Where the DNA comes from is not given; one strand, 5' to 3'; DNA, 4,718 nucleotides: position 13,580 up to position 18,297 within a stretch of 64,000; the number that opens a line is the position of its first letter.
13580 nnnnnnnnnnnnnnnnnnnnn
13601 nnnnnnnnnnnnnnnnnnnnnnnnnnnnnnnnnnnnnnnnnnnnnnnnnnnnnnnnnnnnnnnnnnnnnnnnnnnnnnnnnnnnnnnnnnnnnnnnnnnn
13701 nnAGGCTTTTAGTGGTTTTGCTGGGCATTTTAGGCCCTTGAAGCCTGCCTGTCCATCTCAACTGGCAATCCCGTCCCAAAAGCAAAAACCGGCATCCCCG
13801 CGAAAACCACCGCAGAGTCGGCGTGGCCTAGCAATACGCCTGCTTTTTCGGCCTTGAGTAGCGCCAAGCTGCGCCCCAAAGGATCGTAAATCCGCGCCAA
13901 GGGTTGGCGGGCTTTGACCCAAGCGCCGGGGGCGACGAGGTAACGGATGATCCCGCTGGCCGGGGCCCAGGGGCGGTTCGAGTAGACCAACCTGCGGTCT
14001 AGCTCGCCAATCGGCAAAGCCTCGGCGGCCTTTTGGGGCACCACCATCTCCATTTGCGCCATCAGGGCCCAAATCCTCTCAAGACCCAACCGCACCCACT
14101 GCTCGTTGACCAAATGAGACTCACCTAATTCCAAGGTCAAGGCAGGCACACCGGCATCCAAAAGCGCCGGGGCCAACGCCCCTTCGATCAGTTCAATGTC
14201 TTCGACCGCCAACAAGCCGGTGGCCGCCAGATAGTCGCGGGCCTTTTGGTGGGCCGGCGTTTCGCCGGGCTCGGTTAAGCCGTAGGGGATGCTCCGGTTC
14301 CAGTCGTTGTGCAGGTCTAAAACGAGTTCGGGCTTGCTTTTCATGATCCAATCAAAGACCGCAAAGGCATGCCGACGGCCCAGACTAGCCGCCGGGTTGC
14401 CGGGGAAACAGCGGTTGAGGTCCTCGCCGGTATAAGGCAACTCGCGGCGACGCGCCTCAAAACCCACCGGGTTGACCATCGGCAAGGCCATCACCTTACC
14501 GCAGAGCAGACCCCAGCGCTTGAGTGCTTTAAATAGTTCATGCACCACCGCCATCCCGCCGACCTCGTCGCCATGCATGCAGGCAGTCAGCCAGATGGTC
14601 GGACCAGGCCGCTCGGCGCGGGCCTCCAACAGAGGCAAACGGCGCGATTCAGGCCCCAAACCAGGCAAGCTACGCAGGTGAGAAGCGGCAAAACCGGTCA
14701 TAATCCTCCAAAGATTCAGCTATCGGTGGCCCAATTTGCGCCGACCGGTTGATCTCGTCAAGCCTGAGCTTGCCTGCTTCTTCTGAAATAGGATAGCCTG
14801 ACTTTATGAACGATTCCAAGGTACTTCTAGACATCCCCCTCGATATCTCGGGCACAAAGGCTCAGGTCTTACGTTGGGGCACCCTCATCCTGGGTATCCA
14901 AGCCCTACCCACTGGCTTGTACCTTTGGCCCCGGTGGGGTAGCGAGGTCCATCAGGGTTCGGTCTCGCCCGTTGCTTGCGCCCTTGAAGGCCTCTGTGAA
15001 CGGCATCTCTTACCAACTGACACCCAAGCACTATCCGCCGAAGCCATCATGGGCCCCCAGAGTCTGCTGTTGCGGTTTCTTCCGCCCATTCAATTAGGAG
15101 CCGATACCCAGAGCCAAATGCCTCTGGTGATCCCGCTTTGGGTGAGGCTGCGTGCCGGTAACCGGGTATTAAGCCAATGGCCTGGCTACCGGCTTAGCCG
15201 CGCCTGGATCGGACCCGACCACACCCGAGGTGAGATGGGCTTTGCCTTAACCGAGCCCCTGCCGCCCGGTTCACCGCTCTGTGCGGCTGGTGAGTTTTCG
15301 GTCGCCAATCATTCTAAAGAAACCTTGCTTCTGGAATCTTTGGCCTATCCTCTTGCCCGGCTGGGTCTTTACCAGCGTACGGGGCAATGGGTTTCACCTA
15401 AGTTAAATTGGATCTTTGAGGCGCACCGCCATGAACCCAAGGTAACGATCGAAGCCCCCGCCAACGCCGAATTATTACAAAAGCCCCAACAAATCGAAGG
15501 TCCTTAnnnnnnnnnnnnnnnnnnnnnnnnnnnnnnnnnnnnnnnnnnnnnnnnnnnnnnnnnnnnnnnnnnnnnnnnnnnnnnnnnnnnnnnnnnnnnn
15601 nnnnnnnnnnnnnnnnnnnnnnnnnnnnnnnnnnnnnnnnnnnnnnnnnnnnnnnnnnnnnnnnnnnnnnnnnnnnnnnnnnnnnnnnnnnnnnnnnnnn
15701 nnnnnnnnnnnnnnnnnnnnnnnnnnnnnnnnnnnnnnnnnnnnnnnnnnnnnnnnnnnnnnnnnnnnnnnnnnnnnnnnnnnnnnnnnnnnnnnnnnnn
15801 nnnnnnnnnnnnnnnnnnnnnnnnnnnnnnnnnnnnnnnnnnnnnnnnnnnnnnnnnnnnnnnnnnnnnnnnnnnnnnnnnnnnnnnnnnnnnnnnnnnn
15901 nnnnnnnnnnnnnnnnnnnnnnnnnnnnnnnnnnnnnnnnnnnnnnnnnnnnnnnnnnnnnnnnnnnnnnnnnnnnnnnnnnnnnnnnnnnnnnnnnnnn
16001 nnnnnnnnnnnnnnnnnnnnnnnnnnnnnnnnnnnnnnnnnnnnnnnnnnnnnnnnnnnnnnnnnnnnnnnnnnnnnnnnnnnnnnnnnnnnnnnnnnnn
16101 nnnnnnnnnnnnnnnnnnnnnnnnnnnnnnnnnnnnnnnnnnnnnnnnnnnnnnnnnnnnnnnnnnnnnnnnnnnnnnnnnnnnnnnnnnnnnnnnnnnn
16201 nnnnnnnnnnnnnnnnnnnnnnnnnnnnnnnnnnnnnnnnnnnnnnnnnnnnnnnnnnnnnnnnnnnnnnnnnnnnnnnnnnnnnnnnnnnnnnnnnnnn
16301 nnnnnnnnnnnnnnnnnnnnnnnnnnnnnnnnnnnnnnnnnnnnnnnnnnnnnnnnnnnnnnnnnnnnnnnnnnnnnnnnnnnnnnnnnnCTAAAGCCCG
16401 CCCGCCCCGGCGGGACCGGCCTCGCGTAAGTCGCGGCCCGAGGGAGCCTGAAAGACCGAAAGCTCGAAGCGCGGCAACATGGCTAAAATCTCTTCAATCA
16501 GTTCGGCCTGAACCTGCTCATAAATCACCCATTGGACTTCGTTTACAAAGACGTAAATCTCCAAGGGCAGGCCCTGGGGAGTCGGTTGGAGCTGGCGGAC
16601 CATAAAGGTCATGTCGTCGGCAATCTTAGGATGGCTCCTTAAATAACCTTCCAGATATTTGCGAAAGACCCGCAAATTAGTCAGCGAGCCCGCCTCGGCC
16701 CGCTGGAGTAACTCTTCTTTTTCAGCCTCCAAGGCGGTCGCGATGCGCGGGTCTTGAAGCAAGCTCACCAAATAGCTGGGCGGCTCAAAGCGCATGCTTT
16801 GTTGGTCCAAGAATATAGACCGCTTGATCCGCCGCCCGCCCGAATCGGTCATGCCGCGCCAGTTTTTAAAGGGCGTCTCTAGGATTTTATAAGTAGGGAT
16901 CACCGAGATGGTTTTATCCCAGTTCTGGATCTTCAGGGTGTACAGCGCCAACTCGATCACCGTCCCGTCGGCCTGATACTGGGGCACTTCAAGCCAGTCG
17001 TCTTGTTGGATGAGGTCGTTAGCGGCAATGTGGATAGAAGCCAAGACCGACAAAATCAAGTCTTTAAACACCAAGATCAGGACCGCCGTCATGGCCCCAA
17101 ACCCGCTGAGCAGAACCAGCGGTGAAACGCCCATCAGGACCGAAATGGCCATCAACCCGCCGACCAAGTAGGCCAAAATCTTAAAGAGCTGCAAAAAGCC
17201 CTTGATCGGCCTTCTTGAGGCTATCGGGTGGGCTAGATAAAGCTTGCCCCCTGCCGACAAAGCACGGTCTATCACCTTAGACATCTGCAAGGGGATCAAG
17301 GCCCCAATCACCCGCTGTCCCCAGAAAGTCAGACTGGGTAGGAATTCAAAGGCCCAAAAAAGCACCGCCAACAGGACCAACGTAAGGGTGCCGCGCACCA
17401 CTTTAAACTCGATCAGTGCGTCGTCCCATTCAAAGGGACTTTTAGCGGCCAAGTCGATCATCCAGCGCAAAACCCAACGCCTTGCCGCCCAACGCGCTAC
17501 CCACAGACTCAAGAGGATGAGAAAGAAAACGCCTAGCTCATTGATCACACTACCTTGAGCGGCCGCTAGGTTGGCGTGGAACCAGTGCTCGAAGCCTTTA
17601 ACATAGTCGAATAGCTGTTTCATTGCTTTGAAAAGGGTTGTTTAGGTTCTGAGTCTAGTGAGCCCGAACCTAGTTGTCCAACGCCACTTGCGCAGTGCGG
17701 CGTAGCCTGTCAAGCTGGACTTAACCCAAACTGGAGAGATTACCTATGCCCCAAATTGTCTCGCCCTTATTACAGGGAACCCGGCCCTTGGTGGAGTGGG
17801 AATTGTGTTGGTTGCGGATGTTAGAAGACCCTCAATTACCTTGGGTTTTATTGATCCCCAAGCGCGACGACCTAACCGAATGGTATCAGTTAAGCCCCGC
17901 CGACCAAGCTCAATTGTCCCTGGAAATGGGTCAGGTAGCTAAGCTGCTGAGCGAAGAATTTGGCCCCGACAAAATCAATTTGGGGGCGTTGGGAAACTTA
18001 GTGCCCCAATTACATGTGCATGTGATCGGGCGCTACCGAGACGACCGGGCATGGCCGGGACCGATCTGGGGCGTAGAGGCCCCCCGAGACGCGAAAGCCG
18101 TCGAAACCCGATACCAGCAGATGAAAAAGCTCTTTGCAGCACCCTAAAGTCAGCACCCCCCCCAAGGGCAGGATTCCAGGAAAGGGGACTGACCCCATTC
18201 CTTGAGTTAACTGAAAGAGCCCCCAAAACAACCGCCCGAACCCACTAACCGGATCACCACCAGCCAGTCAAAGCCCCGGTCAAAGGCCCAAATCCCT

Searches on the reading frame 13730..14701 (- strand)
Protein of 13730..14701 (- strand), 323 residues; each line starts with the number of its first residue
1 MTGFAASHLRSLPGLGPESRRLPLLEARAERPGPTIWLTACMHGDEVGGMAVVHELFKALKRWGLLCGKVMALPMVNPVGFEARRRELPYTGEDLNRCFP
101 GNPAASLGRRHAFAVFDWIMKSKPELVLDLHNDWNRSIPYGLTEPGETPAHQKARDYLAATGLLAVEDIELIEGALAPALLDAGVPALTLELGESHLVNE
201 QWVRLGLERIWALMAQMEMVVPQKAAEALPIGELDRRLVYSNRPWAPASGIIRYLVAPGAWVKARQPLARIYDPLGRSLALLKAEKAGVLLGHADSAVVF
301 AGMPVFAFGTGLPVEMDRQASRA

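Call 75: search_protein_families(library=pfam, proteins=[window:13730-14701:-], max_evalue=0.00001)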
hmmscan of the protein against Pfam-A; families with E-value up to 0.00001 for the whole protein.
window:13730-14701:- (323 aa): 1 family
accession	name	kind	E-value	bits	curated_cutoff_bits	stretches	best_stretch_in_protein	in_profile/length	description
PF24827.1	AstE_AspA_cat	-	1.1e-23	84.2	25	1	32-204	1-179/192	Succinylglutamate desuccinylase/Aspartoacylase catalytic domain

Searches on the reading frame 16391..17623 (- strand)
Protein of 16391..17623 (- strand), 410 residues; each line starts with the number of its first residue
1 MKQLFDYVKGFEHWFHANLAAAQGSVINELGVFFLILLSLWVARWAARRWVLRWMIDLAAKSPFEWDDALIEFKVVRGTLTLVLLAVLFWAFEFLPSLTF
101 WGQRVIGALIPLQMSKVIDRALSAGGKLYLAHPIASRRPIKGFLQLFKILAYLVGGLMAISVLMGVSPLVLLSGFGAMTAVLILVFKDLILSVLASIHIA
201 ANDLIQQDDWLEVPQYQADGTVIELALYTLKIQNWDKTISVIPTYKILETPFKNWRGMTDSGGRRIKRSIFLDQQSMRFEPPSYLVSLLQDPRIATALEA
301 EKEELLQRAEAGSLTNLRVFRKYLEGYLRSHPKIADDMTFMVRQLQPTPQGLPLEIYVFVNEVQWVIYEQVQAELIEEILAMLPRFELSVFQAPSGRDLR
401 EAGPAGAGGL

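Call 75: search_protein_families(library=pfam, proteins=[window:16391-17623:-], max_evalue=0.00001)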
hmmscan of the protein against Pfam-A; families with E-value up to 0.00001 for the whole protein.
window:16391-17623:- (410 aa): 1 family
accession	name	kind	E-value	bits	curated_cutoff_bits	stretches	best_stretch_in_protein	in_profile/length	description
PF00924.24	MS_channel_2nd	-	1e-11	45.2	20.2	1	188-256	1-67/68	Mechanosensitive ion channel, beta-domain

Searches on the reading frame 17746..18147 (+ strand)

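Call 75: search_protein_families(library=pfam, proteins=[window:17746-18147:+], max_evalue=0.00001)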
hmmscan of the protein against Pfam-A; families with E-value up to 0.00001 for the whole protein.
window:17746-18147:+ (133 aa): 1 family
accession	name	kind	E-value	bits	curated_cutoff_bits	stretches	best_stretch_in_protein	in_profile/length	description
PF01230.28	HIT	-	4.8e-15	56.4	21.5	1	16-98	10-97/98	HIT domain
